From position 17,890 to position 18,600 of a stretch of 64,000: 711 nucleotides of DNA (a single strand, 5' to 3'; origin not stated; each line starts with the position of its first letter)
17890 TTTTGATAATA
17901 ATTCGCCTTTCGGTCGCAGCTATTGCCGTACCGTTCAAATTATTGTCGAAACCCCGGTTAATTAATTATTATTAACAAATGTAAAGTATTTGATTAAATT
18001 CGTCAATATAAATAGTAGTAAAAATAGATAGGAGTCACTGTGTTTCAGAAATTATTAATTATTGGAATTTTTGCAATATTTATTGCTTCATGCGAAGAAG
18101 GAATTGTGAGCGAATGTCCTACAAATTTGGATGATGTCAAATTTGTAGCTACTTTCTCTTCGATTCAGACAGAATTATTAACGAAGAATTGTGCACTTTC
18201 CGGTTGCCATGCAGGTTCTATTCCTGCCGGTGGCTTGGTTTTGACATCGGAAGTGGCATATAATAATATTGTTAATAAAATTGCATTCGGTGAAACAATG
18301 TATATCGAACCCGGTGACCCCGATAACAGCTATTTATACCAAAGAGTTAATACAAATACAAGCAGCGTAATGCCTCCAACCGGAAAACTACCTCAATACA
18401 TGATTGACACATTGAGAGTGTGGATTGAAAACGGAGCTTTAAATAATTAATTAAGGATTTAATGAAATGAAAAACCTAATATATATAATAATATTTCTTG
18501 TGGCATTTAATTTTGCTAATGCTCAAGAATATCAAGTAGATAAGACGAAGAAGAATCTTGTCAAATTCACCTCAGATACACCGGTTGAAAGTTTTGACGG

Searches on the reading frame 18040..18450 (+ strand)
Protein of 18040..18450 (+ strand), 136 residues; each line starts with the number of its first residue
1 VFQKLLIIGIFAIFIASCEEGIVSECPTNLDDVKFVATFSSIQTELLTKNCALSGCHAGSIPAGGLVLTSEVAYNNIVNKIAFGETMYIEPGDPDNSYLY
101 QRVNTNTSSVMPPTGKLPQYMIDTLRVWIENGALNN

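Call 17: search_protein_families(library=pfam, proteins=[window:18040-18450:+], max_evalue=0.001)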
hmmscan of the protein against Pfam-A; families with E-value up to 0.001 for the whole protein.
window:18040-18450:+ (136 aa): 1 family
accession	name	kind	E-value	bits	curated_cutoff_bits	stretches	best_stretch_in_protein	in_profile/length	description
PF07635.16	PSCyt1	-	6e-07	30.4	22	1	55-115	3-59/59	Planctomycete cytochrome C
